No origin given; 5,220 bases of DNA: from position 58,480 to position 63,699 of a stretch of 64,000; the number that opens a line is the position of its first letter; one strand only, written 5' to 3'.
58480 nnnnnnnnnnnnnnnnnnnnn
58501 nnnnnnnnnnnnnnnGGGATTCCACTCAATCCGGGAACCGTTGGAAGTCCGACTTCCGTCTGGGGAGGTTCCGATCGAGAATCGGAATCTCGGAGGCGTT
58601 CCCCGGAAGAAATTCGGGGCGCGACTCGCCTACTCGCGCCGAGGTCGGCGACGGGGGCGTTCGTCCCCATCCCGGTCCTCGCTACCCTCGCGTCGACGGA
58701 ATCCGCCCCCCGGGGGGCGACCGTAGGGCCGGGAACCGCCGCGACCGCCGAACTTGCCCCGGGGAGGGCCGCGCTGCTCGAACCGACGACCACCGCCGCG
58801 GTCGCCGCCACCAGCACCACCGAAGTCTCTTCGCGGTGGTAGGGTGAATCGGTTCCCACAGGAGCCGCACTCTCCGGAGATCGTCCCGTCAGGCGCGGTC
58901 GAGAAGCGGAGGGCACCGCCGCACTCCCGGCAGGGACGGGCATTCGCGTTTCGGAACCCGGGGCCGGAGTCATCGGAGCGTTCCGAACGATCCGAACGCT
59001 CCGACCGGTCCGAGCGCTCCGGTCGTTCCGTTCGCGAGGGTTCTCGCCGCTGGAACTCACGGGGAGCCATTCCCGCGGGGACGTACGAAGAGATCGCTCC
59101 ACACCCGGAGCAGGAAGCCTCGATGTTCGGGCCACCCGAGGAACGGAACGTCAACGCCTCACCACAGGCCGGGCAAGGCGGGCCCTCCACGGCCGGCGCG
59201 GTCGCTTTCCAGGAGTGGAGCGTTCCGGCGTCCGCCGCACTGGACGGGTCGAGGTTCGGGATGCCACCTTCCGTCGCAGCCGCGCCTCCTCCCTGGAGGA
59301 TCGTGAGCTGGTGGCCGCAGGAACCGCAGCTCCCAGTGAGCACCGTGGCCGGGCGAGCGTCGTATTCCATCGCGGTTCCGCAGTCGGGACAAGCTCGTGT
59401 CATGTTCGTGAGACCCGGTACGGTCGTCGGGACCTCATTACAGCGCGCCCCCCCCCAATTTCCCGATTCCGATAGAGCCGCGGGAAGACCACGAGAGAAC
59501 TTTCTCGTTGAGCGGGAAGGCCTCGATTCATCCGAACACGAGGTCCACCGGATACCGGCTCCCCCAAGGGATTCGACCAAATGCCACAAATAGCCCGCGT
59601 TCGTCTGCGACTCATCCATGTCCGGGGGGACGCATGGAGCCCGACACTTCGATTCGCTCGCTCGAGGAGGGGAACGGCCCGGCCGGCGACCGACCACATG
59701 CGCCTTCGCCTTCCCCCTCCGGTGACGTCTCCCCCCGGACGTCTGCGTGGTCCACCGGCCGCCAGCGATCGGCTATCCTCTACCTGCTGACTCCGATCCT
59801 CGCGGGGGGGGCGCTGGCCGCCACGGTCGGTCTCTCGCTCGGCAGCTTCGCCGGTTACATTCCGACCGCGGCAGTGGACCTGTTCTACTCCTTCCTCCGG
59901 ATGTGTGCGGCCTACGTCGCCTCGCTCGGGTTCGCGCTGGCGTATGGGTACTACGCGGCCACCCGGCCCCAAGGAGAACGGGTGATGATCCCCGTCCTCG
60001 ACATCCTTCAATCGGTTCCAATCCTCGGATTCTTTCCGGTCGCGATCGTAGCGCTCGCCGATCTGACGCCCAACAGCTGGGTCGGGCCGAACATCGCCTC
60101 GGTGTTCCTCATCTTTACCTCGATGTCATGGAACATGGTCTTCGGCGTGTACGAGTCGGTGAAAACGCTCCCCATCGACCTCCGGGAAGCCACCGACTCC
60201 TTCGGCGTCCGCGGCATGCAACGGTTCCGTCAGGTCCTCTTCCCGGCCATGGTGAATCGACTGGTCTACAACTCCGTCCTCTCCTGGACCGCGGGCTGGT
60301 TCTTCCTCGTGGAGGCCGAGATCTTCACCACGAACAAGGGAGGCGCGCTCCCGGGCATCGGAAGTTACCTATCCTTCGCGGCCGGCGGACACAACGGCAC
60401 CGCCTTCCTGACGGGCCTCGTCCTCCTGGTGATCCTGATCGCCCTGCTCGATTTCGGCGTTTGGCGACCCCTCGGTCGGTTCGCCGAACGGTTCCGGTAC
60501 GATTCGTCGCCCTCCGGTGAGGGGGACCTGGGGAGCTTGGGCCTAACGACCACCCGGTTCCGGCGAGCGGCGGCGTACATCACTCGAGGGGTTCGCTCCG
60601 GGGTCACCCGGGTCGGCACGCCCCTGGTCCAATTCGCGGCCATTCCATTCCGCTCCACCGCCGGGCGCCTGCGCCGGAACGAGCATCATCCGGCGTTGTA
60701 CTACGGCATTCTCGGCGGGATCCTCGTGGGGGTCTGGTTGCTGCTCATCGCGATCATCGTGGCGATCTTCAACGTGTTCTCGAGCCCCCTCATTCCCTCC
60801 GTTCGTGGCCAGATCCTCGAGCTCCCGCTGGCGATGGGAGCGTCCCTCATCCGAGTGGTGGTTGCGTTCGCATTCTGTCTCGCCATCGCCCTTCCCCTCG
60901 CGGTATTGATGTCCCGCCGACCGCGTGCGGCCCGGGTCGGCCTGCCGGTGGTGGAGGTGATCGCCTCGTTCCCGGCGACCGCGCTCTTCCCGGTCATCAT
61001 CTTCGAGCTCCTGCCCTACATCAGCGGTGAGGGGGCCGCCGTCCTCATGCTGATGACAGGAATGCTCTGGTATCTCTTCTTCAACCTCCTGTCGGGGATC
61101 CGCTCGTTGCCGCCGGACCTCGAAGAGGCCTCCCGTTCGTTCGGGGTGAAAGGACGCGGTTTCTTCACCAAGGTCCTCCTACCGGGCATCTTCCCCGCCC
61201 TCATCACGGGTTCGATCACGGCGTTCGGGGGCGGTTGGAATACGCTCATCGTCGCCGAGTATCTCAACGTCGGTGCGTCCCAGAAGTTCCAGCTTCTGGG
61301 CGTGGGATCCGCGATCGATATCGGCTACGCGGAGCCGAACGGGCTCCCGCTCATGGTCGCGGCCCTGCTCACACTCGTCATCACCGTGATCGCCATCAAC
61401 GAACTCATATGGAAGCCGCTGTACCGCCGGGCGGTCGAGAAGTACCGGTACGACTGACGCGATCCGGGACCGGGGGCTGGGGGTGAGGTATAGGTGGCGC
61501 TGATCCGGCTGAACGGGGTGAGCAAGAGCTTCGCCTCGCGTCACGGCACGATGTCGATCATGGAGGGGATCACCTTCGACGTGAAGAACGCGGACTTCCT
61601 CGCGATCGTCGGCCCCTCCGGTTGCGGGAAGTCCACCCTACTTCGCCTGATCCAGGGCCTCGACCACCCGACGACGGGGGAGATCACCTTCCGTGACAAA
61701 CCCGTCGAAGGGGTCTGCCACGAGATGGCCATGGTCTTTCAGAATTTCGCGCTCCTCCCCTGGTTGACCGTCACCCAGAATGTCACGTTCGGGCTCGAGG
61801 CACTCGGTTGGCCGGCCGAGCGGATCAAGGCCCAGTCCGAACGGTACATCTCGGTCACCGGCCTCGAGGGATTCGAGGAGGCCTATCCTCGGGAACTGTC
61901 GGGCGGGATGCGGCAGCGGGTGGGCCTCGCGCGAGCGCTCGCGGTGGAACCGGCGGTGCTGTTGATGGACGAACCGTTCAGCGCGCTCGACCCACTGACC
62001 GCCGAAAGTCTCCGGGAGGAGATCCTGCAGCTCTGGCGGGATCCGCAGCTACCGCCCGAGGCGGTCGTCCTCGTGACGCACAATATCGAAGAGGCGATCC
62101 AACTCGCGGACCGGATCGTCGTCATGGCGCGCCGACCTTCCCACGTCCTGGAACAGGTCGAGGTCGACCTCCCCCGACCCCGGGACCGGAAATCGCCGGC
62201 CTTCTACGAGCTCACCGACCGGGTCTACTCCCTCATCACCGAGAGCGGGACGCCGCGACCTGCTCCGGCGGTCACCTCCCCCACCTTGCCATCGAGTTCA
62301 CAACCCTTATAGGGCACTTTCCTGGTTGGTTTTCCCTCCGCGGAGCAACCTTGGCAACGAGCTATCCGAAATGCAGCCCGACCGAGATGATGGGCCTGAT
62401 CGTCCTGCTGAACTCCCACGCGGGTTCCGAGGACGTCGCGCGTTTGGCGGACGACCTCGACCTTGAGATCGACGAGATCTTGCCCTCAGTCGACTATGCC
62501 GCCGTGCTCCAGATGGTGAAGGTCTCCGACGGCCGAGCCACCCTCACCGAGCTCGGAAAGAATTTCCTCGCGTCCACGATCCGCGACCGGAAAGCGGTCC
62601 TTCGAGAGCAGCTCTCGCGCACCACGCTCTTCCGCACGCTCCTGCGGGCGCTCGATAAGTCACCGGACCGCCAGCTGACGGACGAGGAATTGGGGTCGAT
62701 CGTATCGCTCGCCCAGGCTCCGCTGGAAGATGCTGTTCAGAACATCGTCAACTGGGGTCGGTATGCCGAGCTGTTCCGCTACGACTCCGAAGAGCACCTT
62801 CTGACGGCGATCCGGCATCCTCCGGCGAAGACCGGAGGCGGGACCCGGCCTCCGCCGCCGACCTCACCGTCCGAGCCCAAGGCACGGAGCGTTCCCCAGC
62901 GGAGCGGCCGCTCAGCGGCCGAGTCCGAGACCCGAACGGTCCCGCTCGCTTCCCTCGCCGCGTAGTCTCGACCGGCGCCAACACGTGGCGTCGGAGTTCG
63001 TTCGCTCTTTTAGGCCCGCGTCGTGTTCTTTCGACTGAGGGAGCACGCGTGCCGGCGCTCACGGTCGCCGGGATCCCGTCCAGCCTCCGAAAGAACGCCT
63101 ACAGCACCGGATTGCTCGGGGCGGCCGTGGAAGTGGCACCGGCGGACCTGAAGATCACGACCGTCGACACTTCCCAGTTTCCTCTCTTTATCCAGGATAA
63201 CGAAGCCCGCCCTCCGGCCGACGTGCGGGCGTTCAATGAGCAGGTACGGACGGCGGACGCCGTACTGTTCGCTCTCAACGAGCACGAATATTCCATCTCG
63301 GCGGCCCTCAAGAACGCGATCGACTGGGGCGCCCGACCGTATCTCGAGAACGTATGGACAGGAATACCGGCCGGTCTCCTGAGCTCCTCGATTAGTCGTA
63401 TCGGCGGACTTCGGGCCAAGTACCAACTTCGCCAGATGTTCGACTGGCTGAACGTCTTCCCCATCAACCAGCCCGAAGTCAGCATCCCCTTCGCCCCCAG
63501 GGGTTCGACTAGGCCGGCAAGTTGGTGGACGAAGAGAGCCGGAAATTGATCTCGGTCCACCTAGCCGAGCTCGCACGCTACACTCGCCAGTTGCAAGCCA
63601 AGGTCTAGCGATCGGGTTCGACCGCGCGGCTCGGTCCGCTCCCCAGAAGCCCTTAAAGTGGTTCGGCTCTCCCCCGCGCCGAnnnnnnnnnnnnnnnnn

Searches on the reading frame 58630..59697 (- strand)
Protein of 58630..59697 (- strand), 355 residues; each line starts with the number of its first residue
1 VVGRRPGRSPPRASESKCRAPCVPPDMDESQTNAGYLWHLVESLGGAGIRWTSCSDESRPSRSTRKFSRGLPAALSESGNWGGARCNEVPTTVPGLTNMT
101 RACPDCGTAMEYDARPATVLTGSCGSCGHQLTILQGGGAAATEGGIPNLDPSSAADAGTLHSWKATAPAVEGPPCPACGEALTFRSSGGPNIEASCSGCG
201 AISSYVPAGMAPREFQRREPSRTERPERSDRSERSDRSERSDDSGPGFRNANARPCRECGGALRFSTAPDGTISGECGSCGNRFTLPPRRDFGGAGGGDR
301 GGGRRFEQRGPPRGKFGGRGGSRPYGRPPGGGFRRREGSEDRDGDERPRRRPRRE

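Call 42: search_protein_families(library=pfam, proteins=[window:58630-59697:-])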
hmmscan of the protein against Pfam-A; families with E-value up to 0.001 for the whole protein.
window:58630-59697:- (355 aa): 3 families
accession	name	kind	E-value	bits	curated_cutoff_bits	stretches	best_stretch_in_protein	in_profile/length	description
PF24042.1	DUF7351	-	1.1e-05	25.8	31.2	0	174-222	3-48/177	Domain of unknown function (DUF7351)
PF12773.13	DZR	-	1.5e-05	25.5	27.3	0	97-131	9-34/45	Double zinc ribbon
PF14354.12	Lar_restr_allev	-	0.00056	20.5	28.6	0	174-207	5-34/58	Restriction alleviation protein Lar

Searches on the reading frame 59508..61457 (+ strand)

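Call 42: search_protein_families(library=pfam, proteins=[window:59508-61457:+])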
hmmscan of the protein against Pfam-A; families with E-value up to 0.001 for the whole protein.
window:59508-61457:+ (649 aa): 1 family
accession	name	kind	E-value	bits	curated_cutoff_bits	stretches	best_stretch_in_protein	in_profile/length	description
PF00528.27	BPD_transp_1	-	3.5e-30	105.5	26.4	2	462-629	2-171/184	Binding-protein-dependent transport system inner membrane component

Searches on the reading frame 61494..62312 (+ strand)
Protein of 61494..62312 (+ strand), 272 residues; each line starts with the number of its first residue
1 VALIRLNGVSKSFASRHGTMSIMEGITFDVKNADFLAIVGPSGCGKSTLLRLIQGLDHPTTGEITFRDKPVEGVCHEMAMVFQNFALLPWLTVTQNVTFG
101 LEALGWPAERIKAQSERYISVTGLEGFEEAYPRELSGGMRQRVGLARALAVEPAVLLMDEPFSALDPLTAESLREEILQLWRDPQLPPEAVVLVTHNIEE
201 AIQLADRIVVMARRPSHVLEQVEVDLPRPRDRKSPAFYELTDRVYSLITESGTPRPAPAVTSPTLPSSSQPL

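Call 42: search_protein_families(library=pfam, proteins=[window:61494-62312:+])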
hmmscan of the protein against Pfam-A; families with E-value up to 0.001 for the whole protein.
window:61494-62312:+ (272 aa): 5 families
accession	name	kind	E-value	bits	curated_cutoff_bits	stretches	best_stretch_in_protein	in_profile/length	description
PF00005.33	ABC_tran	-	5.8e-32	111.6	25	1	24-162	2-136/137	ABC transporter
PF13304.12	AAA_21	-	9.2e-10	39.5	27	1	131-198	234-300/304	AAA domain, putative AbiEii toxin, Type IV TA system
PF13401.12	AAA_22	-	0.00013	22.7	27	0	32-61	4-36/130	AAA domain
PF03193.22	RsgA_GTPase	-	0.00035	20.9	30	1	23-65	97-138/174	RsgA GTPase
PF20703.3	nSTAND1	-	0.00092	19.4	27.1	0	24-51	24-51/379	Novel STAND NTPase 1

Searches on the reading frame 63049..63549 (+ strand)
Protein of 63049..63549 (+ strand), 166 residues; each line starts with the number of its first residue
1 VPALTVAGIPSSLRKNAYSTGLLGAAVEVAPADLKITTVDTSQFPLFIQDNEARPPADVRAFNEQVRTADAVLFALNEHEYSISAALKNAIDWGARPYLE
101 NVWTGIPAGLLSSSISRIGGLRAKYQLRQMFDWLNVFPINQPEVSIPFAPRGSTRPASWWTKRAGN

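Call 48: search_protein_families(library=pfam, proteins=[window:63049-63549:+], max_evalue=0.00001)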
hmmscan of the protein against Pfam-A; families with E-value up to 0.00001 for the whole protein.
window:63049-63549:+ (166 aa): 1 family
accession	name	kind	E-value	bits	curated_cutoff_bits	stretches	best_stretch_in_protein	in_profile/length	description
PF03358.20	FMN_red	-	5.3e-31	107.7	24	1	5-149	2-150/152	NADPH-dependent FMN reductase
